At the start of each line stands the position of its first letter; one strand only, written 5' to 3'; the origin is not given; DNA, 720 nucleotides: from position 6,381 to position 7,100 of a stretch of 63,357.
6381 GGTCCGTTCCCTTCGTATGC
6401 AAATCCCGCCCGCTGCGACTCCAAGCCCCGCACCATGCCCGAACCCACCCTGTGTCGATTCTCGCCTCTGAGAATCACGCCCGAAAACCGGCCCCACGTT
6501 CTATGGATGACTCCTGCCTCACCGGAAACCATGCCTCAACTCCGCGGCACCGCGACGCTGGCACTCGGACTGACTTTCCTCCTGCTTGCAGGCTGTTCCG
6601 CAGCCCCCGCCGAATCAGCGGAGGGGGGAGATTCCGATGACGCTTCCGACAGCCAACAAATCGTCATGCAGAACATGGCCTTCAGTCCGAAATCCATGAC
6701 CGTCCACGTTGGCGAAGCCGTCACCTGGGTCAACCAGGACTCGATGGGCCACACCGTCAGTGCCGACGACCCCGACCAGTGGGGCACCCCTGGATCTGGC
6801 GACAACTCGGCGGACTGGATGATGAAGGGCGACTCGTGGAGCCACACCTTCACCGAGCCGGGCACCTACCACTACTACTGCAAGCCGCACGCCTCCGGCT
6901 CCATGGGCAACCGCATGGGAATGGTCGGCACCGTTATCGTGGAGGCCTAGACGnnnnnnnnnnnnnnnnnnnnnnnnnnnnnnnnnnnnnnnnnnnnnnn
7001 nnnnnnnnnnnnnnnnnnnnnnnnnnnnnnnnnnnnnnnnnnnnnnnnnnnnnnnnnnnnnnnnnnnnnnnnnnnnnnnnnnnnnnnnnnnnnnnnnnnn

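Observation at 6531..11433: Eight-gene extracytoplasmic copper-protein operon pairing two architecturally different two-domain multicopper oxidases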

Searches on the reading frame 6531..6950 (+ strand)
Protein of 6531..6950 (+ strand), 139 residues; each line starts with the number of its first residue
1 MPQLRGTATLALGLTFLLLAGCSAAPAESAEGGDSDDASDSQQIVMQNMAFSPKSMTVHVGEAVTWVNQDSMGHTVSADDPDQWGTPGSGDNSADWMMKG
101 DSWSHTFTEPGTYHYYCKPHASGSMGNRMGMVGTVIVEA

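Call 3: search_protein_families(library=pfam, proteins=[window:6531-6950:+], max_evalue=0.1)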
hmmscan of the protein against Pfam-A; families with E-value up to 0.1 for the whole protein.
window:6531-6950:+ (139 aa): 2 families
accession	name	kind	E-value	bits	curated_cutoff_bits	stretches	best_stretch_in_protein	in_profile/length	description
PF00127.26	Copper-bind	-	1.1e-16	61.5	21.2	1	45-138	8-99/99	Copper binding proteins, plastocyanin/azurin family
PF13473.12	Cupredoxin_1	-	2.9e-07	30.9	27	1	20-122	8-97/104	Cupredoxin-like domain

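Call 4: search_protein_families(library=ncbifam, proteins=[window:6531-6950:+], max_evalue=0.1)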
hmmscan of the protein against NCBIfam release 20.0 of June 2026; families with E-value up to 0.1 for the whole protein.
window:6531-6950:+ (139 aa): 5 families
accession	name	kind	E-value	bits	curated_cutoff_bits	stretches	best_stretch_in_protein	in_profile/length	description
TIGR02656.1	cyanin_plasto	equivalog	8.8e-16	58.1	87.85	1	48-138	11-99/99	plastocyanin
TIGR02657.1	amicyanin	equivalog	1.9e-12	47.4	110.2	1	47-121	4-74/83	amicyanin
TIGR03102.1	halo_cynanin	subfamily_domain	2e-09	37.5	93.8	1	47-137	35-114/115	halocyanin domain-containing protein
TIGR02375.1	pseudoazurin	equivalog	5.3e-06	26.2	109.85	1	48-137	9-86/116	pseudoazurin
NF051440.1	CuResCopIPSEAE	equivalog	1.8e-05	24.6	280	1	15-68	13-69/180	copper-resistant cuproprotein CopI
